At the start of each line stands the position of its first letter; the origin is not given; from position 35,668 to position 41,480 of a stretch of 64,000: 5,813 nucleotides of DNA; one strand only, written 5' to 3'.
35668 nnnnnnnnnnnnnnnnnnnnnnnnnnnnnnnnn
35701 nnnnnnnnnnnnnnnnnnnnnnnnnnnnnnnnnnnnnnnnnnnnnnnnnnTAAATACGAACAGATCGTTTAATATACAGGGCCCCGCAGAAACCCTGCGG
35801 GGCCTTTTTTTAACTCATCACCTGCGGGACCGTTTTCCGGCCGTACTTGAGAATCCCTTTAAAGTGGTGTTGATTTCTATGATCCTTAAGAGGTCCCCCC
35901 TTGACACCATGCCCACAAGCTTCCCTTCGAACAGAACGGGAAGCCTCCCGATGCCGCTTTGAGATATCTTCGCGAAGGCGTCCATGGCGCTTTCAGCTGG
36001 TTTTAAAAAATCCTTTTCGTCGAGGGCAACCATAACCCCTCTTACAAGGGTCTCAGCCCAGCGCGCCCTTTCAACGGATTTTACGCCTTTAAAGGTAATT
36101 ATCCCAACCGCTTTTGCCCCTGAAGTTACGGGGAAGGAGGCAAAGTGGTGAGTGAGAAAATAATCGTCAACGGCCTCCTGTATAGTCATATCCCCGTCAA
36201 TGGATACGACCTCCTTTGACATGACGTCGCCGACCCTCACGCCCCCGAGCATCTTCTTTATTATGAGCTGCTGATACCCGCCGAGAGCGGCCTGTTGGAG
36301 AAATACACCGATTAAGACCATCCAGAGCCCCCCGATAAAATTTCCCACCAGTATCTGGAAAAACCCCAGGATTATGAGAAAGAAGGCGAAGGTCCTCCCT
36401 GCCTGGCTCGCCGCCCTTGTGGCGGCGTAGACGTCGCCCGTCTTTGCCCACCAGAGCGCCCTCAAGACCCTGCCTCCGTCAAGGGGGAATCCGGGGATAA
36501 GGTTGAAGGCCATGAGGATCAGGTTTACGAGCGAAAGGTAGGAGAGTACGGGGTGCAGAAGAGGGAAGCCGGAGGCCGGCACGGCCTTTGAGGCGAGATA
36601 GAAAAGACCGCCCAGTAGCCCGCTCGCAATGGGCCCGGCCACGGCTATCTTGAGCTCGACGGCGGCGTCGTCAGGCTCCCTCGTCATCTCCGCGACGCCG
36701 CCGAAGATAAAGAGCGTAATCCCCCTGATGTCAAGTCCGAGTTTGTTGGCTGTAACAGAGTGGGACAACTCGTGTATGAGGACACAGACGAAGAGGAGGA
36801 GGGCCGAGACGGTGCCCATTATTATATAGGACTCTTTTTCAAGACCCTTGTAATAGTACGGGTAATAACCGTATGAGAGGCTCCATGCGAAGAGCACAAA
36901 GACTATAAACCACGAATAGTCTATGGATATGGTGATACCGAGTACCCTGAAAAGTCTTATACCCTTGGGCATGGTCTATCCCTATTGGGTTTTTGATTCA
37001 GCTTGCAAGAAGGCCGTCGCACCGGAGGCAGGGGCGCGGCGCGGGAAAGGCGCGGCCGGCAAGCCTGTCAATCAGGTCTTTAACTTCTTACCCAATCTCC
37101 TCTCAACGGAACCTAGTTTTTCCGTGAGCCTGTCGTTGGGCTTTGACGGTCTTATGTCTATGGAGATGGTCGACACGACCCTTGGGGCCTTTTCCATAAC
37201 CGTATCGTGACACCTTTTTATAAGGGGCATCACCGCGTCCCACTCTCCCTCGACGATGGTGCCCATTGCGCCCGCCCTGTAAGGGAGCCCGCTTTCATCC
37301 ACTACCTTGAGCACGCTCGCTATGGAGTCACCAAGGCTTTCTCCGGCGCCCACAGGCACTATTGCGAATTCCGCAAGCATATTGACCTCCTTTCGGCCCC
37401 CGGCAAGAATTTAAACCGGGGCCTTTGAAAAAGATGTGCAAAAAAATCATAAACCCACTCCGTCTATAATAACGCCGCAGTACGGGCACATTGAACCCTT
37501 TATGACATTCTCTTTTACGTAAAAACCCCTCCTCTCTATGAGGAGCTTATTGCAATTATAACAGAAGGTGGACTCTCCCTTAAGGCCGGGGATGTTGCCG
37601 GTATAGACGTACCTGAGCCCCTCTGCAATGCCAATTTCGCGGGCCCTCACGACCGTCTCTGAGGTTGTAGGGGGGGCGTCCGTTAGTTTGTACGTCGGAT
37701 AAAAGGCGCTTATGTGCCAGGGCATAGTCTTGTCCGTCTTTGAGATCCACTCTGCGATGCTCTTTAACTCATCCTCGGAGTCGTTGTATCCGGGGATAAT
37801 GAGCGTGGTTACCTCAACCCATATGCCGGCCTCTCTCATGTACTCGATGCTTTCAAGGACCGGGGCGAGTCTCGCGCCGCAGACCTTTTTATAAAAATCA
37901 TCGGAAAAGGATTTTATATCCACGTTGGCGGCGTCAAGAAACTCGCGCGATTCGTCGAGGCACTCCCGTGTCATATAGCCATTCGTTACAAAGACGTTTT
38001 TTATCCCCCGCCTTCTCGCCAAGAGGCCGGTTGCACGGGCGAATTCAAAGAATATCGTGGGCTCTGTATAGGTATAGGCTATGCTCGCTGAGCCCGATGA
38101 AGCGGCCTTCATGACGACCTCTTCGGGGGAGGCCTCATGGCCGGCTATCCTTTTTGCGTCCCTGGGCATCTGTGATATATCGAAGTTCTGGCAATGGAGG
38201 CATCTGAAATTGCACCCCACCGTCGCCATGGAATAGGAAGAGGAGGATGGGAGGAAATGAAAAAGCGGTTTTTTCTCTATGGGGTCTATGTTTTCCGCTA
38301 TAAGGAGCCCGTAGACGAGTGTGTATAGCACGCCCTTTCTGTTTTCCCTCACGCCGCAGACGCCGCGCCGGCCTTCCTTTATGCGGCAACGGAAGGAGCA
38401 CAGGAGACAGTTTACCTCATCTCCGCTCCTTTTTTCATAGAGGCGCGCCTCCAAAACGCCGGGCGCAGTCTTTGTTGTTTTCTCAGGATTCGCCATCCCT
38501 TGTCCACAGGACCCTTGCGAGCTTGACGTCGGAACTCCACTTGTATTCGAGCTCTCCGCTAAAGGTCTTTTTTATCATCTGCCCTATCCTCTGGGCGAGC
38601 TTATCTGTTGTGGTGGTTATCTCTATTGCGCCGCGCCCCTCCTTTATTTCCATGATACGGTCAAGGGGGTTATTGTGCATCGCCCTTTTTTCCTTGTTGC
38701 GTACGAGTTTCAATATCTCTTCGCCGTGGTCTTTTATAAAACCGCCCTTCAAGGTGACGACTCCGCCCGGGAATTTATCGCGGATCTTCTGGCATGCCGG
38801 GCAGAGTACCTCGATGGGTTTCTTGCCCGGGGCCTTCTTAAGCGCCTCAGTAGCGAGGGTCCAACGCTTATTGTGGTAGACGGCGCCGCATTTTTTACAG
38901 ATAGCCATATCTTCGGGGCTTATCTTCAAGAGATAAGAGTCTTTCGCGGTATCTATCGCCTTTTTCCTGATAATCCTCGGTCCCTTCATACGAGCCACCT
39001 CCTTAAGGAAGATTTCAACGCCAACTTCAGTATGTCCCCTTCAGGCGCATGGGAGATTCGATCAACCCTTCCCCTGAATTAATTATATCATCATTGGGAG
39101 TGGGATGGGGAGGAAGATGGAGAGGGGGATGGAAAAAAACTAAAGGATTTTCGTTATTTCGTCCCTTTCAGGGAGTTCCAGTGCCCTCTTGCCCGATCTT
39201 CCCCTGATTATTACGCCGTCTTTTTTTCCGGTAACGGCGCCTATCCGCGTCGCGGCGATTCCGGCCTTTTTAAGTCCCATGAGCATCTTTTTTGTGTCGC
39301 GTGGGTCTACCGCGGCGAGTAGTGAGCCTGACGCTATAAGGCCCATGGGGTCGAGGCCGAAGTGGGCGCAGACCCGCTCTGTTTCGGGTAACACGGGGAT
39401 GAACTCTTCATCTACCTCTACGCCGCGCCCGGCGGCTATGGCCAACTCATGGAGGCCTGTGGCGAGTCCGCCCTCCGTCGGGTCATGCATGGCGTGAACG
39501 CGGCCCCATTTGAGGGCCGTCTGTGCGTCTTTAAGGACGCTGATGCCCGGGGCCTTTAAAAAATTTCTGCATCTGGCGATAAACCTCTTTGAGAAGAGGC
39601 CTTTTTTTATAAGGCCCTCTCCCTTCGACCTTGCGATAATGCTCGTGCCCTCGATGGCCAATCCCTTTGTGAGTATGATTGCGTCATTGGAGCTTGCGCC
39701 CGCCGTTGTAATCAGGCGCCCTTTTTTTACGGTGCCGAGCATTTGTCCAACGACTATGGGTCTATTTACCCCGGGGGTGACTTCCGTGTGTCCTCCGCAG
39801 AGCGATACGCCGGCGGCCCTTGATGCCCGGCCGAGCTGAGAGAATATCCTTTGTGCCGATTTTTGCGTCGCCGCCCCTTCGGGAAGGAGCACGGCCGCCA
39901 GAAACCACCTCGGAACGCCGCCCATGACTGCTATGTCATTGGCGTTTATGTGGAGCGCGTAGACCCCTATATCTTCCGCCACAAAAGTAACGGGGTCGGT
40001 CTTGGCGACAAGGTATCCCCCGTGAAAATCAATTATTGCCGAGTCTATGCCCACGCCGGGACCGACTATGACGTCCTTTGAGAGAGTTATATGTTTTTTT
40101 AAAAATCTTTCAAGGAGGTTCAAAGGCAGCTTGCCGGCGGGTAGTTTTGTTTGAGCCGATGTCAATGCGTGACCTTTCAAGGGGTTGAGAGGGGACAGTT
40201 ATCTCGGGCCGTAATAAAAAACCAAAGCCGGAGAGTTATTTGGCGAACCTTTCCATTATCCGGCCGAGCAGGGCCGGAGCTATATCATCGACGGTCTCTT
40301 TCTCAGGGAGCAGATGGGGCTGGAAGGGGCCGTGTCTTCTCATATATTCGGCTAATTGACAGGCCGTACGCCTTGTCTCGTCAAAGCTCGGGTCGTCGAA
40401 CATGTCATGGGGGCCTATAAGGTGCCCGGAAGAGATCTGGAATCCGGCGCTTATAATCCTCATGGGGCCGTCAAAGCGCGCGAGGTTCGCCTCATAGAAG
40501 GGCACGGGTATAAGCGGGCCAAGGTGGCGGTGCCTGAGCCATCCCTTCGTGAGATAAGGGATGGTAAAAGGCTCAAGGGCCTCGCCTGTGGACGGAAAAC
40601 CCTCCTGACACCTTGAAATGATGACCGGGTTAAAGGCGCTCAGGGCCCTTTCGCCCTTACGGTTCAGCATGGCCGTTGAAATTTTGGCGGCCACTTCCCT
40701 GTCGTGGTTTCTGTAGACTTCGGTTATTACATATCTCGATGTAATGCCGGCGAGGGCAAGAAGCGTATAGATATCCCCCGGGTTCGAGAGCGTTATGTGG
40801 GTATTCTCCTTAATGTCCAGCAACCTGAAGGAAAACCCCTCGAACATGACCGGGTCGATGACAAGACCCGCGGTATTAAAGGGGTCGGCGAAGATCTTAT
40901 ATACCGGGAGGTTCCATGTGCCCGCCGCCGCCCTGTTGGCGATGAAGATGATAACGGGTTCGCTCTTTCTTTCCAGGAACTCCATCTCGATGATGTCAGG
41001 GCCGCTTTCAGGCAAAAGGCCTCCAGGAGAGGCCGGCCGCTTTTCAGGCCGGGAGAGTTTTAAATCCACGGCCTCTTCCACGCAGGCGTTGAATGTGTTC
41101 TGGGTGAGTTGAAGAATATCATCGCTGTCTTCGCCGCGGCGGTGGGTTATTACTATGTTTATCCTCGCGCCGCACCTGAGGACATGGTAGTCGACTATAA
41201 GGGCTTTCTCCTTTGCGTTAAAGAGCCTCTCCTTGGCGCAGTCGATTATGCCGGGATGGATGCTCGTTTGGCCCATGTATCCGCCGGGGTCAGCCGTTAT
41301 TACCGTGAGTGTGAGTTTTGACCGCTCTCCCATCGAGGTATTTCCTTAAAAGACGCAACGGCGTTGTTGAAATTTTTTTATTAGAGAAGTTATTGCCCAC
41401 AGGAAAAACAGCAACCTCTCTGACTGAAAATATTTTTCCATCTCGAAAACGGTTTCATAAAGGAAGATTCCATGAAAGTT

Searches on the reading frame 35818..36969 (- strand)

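Call 40: search_protein_families(library=pfam, proteins=[window:35818-36969:-], max_evalue=0.00001)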
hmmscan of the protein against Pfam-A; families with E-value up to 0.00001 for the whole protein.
window:35818-36969:- (383 aa): 2 families
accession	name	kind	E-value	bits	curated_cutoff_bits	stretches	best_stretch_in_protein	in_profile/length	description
PF00571.33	CBS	-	4.3e-19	69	24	2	246-294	1-49/57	CBS domain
PF02163.28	Peptidase_M50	-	5.1e-18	65.7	27.2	2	56-127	3-100/221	Peptidase family M50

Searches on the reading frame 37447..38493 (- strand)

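Call 40: search_protein_families(library=pfam, proteins=[window:37447-38493:-], max_evalue=0.00001)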
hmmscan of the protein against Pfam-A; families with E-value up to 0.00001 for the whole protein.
window:37447-38493:- (348 aa): 1 family
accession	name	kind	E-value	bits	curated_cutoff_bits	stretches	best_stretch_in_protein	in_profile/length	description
PF04055.27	Radical_SAM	-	2.2e-24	86.9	29.5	1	91-249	4-165/166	Radical SAM superfamily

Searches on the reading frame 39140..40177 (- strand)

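Call 42: search_protein_families(library=pfam, proteins=[window:39140-40177:-], max_evalue=0.00001)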
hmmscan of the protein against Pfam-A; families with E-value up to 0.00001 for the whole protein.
window:39140-40177:- (345 aa): 2 families
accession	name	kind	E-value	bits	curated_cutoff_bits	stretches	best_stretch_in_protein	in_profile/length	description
PF02769.27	AIRS_C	-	3.5e-20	73.2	23.1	1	164-323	3-153/156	AIR synthase related protein, C-terminal domain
PF00586.29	AIRS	-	1.3e-16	61.4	24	1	45-150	3-112/112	AIR synthase related protein, N-terminal domain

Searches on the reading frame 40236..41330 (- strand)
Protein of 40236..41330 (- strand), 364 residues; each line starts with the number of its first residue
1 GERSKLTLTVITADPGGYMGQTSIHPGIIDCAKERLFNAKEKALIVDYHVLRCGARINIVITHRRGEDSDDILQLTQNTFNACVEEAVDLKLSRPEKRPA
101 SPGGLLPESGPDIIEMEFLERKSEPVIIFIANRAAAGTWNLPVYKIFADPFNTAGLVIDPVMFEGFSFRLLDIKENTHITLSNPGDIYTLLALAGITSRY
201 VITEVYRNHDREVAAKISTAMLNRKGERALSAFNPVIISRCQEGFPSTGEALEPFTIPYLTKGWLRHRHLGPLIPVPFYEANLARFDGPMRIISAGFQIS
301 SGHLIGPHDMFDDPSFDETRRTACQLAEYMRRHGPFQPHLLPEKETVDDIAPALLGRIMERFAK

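Call 42: search_protein_families(library=pfam, proteins=[window:40236-41330:-], max_evalue=0.00001)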
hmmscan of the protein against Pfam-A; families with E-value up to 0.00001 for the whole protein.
window:40236-41330:- (364 aa): 1 family
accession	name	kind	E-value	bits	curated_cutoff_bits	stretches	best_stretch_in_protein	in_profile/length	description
PF01950.21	FBPase_3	-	1.4e-107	360.4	25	1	5-362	1-360/361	Fructose-1,6-bisphosphatase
